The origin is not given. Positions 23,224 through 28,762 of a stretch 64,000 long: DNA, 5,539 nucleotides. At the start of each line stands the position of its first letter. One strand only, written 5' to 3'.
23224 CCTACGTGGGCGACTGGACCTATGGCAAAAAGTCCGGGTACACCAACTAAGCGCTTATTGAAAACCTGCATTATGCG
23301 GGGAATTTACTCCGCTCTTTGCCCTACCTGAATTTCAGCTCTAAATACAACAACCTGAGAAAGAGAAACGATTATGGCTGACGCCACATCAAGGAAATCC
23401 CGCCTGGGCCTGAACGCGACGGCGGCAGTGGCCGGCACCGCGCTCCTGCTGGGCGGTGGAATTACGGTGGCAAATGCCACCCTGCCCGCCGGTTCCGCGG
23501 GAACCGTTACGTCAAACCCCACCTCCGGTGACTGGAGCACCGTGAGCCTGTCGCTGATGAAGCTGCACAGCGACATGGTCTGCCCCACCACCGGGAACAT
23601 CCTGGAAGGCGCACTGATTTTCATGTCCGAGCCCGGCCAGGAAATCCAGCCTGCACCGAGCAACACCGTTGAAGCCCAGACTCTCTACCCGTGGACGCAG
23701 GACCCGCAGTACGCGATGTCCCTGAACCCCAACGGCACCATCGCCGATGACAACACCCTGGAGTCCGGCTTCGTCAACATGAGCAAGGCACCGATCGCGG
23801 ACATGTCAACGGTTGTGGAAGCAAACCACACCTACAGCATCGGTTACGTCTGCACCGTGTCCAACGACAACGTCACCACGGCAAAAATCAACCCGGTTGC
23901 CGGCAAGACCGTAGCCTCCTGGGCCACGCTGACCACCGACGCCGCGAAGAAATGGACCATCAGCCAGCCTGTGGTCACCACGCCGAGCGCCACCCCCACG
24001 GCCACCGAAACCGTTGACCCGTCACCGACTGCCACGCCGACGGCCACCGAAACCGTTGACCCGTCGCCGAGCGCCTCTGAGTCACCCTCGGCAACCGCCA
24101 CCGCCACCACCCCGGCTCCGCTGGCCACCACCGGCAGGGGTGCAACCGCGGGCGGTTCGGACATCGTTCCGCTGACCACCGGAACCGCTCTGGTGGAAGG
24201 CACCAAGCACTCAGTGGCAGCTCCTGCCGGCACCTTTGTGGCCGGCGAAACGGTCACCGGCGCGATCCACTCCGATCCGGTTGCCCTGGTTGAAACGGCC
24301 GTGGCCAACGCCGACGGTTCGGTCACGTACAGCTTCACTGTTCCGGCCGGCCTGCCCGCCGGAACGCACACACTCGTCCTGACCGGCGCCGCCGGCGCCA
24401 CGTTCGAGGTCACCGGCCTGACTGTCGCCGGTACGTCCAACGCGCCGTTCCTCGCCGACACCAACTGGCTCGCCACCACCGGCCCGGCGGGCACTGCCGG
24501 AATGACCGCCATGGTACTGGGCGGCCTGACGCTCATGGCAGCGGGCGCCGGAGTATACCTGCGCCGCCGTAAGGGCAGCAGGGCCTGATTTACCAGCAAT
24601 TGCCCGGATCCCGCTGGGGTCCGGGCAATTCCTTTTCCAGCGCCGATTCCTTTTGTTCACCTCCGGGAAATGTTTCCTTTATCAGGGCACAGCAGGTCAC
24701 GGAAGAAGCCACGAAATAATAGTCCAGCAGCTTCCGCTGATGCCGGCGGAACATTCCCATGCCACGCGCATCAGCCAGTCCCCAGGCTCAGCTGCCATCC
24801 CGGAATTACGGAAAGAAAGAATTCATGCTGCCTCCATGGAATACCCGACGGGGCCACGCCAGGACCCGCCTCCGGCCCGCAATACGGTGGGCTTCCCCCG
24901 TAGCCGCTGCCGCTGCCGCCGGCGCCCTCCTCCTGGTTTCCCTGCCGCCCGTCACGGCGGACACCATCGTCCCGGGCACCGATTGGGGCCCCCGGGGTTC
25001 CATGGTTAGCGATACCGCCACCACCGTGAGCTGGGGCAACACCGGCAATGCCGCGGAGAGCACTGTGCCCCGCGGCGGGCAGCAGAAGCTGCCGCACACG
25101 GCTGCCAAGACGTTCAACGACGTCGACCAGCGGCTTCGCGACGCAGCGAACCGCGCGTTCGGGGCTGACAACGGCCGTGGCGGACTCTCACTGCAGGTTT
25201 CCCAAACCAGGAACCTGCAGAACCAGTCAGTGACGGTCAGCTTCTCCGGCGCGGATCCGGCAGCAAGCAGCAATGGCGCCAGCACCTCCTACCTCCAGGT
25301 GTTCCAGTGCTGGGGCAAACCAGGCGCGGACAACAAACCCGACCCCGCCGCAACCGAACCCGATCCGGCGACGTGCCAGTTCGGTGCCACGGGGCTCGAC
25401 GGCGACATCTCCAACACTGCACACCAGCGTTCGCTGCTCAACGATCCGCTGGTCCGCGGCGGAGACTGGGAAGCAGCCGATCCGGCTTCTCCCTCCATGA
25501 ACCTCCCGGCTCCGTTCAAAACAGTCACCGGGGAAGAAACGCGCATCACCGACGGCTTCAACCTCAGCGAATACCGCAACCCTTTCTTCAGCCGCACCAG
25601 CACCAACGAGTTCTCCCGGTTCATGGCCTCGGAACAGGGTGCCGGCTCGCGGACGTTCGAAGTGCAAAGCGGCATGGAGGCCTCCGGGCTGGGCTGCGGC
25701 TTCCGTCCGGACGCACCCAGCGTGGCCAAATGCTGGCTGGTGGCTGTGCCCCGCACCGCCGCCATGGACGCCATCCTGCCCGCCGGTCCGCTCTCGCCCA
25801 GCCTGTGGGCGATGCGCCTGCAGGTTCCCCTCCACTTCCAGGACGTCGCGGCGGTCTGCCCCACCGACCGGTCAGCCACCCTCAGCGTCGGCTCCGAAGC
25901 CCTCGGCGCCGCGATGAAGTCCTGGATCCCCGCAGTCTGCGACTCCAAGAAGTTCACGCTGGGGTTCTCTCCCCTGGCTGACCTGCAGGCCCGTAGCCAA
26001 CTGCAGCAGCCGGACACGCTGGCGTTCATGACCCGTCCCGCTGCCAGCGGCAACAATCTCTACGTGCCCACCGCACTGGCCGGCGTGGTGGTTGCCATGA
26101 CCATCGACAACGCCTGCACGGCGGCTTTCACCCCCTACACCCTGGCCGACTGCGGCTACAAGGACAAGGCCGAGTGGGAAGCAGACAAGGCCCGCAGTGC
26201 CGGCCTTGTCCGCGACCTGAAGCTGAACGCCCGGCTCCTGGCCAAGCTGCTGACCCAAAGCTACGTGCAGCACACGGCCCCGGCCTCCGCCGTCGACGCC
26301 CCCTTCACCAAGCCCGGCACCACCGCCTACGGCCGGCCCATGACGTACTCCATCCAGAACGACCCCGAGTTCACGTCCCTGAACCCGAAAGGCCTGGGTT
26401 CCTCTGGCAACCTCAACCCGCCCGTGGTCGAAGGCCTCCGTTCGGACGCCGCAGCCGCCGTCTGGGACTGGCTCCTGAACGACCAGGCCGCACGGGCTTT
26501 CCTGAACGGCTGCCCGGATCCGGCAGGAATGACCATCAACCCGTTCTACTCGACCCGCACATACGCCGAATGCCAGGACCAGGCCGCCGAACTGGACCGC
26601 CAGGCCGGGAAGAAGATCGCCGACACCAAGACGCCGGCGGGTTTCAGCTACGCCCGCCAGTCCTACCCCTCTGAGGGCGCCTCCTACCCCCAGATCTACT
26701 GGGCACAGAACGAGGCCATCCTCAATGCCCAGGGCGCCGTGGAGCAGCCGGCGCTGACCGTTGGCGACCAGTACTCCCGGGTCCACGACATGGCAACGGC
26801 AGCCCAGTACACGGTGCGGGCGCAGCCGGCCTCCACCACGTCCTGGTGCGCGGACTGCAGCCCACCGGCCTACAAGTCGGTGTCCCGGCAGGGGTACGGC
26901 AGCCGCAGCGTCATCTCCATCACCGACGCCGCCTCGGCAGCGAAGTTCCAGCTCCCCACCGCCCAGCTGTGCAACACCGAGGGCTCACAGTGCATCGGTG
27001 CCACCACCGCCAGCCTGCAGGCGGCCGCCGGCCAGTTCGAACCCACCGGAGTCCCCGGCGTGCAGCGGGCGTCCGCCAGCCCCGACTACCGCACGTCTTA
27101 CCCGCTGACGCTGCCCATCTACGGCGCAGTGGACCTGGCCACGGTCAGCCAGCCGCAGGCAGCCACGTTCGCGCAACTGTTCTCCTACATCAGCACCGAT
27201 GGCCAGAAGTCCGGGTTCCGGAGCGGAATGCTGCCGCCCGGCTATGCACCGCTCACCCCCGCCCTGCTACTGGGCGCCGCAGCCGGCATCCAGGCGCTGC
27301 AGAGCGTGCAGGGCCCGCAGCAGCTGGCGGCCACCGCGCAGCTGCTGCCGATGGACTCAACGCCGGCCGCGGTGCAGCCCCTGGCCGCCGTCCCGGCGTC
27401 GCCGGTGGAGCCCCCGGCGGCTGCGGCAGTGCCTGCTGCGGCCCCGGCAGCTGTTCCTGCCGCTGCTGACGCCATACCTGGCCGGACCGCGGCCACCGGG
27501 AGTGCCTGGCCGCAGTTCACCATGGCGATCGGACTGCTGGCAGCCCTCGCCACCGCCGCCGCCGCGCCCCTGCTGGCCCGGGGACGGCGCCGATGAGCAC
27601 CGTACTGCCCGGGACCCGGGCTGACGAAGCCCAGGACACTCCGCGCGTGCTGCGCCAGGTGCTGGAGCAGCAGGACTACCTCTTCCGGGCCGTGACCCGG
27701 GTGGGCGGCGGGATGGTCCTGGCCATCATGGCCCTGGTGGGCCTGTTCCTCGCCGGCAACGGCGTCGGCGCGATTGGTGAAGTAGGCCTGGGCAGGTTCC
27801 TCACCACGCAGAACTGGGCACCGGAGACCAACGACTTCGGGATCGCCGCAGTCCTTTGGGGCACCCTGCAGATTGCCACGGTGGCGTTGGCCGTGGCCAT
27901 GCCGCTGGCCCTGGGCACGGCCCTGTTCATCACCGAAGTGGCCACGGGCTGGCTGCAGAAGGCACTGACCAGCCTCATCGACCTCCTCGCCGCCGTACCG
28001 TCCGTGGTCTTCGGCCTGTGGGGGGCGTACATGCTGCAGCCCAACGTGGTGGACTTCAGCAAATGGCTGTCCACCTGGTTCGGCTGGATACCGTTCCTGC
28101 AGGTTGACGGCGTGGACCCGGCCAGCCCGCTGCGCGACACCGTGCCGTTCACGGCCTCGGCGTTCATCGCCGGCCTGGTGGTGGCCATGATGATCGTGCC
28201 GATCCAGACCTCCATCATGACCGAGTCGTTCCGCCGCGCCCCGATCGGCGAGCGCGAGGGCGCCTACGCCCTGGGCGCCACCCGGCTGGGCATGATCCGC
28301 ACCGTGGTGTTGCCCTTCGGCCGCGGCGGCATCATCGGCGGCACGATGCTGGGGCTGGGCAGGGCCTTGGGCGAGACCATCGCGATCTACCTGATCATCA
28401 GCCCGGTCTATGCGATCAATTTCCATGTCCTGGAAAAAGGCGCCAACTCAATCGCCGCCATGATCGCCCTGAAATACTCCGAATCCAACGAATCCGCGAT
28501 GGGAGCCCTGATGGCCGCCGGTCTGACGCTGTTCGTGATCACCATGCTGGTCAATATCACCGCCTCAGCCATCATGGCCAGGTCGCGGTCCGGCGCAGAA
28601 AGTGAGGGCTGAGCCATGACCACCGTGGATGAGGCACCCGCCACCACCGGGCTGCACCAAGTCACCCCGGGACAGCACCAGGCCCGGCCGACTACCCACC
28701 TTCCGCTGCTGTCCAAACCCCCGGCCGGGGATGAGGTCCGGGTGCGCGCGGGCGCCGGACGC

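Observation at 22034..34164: Non-canonical Pst-like ABC importer locus fused with sortases and cell-wall-sorting-type proteins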

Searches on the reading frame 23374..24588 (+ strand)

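Call 3: search_protein_families(library=pfam, proteins=[window:23374-24588:+], max_evalue=0.01)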
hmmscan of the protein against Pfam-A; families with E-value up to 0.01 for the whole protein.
window:23374-24588:+ (404 aa): 3 families
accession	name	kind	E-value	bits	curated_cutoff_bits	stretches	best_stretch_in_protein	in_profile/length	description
PF00746.26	Gram_pos_anchor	-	0.0006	20.2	20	1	373-401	13-41/43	LPXTG cell wall anchor motif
PF21226.3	MalQ_N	-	0.0085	16.9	24.1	0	306-340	46-80/91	MalQ N-terminal beta sandwich domain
PF02018.23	CBM_4_9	-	0.009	16.8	25.9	0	98-207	8-122/136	Carbohydrate binding domain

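Call 4: search_protein_families(library=ncbifam, proteins=[window:23374-24588:+], max_evalue=0.01)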
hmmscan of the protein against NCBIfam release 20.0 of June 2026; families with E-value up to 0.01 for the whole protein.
window:23374-24588:+ (404 aa): 1 family
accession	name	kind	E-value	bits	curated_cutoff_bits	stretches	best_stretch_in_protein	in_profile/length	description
TIGR01167.1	LPXTG_anchor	domain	0.0054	17.4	15.9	1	373-400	6-32/34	LPXTG cell wall anchor domain-containing protein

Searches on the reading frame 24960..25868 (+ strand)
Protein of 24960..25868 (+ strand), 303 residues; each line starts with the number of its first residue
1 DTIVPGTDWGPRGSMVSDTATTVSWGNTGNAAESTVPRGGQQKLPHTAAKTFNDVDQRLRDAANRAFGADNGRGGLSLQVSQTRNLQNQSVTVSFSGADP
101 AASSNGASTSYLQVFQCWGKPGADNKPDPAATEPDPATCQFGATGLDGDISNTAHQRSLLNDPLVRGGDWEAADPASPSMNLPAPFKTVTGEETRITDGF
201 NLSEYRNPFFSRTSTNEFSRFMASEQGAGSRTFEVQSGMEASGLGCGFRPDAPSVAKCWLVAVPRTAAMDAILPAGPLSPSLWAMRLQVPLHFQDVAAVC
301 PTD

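Call 70: search_solved_structures(query=A5, max_evalue=5)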
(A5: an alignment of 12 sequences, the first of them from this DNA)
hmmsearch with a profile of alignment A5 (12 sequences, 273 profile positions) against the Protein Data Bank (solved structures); distinct sequences matched with E-value up to 5: 6.
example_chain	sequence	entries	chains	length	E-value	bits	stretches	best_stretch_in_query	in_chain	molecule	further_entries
1seb_D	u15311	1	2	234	0.78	12.5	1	50-131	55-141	ENTEROTOXIN TYPE B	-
3seb_A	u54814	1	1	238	0.81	12.5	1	50-131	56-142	STAPHYLOCOCCAL ENTEROTOXIN B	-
4c56_C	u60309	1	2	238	0.81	12.5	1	50-131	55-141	ENTEROTOXIN B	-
1d5m_C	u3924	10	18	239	0.81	12.5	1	50-131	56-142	ENTEROTOXIN TYPE B | PROTEIN (ENTEROTOXIN TYPE B) | PROTEIN (STAPHYLOCOCCAL ENTEROTOXIN B)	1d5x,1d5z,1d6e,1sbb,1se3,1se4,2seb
8ybl_A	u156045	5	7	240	0.82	12.5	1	50-131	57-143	Enterotoxin type B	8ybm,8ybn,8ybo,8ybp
4rgm_S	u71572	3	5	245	0.85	12.4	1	50-131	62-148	Enterotoxin type B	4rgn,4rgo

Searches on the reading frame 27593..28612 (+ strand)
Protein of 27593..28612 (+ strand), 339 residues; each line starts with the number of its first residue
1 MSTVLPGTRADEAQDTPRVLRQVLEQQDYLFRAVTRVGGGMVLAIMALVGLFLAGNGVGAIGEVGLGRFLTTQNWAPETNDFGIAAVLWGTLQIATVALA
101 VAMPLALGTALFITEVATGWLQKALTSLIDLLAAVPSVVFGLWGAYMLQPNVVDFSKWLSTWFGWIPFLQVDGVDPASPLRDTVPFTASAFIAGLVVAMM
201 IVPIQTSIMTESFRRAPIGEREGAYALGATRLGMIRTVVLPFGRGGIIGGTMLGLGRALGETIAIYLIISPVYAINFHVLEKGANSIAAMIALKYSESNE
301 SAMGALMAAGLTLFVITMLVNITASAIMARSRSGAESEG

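Call 3: search_protein_families(library=pfam, proteins=[window:27593-28612:+], max_evalue=0.01)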
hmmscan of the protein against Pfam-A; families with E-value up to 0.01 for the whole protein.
window:27593-28612:+ (339 aa): 1 family
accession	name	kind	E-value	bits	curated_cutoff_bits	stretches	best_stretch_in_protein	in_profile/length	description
PF00528.27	BPD_transp_1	-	5.9e-08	33.1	26.4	1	115-327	10-178/184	Binding-protein-dependent transport system inner membrane component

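Call 4: search_protein_families(library=ncbifam, proteins=[window:27593-28612:+], max_evalue=0.01)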
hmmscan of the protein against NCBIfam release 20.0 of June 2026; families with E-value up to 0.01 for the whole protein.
window:27593-28612:+ (339 aa): 12 families
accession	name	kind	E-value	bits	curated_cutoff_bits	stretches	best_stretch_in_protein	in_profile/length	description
TIGR02138.1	phosphate_pstC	equivalog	1.6e-72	244.1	196.45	1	29-330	2-294/296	phosphate ABC transporter permease subunit PstC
NF008435.0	PRK11275.1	equivalog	5.3e-56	190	502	1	21-330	9-311/319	phosphate ABC transporter permease PstC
TIGR00974.1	3a0107s02c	equivalog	1e-32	113.4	193.45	2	184-330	122-269/272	phosphate ABC transporter permease PstA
NF008430.0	PRK11268.1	equivalog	5.1e-13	48.7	439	2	193-331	155-293/295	phosphate ABC transporter permease PstA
TIGR01581.1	Mo_ABC_porter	hypoth_equivalog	5.7e-07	29.2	210.3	1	193-267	104-180/225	ABC transporter permease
TIGR02141.1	modB_ABC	equivalog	1.4e-06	28.1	182.6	1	91-268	3-158/208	molybdate ABC transporter permease subunit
NF006939.0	PRK09421.1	equivalog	3.3e-06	26.7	262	1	90-272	14-175/230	molybdate ABC transporter permease subunit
NF007963.0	PRK10683.1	equivalog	0.00018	21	489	1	188-269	184-263/317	putrescine ABC transporter permease PotH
TIGR00969.1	3a0106s02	subfamily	0.00025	20.6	240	1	194-318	145-262/272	sulfate ABC transporter permease subunit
TIGR02139.1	permease_CysT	equivalog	0.0005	19.7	246.1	1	194-322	134-257/265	sulfate ABC transporter permease subunit CysT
NF008208.0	PRK10971.1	equivalog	0.00077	19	415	1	194-307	142-249/277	sulfate/thiosulfate ABC transporter permease CysT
NF007044.0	PRK09497.1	equivalog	0.0051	16.3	348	1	84-319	61-268/285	spermidine/putrescine ABC transporter permease PotB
